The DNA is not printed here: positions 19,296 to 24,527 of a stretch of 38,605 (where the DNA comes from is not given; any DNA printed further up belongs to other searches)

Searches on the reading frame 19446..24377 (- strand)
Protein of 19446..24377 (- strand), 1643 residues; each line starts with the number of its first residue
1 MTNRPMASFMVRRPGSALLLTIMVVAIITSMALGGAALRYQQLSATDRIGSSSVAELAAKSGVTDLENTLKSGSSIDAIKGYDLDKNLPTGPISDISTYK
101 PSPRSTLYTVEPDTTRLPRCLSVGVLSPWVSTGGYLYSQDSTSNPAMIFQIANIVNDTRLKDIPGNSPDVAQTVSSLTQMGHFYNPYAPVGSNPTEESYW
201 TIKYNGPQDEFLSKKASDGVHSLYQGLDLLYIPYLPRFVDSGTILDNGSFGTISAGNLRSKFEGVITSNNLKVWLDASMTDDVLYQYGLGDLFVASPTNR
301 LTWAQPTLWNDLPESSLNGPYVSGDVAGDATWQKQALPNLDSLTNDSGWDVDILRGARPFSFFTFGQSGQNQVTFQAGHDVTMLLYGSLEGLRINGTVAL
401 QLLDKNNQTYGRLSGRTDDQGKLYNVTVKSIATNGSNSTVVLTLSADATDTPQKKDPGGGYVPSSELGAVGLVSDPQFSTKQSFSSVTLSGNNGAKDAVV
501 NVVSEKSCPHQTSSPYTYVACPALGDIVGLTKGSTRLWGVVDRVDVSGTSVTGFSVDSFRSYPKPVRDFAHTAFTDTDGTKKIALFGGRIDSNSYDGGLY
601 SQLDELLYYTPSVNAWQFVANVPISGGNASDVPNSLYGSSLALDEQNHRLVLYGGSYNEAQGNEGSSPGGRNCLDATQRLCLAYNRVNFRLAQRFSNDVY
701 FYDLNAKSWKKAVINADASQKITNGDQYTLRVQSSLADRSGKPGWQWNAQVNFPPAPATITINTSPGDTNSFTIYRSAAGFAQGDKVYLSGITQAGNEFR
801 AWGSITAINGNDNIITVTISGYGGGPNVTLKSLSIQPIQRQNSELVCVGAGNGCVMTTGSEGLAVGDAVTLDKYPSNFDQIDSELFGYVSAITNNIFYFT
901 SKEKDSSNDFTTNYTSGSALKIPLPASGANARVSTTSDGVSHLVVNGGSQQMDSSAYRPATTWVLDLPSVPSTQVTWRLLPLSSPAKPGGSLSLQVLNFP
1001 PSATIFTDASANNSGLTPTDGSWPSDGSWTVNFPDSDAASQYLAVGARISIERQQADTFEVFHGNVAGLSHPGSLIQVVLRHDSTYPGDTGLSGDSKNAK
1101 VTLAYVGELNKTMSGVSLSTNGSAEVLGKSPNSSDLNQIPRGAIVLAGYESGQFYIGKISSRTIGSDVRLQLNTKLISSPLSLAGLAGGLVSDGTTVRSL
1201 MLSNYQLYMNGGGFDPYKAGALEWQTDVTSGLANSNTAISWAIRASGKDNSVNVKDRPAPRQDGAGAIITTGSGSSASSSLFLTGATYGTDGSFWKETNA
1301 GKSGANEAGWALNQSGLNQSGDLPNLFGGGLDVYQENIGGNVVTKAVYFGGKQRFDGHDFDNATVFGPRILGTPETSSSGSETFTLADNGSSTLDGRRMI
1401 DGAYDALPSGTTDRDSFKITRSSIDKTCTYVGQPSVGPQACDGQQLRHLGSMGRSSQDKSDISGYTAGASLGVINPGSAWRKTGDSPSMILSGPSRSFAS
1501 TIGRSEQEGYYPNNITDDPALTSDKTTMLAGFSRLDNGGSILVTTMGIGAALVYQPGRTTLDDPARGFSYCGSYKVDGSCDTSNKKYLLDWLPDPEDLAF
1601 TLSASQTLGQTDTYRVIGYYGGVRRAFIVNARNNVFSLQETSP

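Call 17: search_protein_families(library=pfam, proteins=[window:19446-24377:-])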
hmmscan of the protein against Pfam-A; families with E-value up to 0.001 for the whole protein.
window:19446-24377:- (1643 aa): 3 families
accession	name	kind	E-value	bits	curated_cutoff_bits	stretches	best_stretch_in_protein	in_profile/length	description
PF24681.1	Kelch_KLHDC2_KLHL20_DRC7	-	4.6e-06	26.5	50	0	580-715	8-97/221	KLHDC2/KLHL20/DRC7 Kelch-repeats domain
PF24981.1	Beta-prop_ATRN-LZTR1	-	0.00018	21.3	50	0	567-713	147-252/289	Attractin/LZTR1 beta-propeller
PF13418.12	Kelch_4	-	0.0009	19.6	21.6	0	695-712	27-44/49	Galactose oxidase, central domain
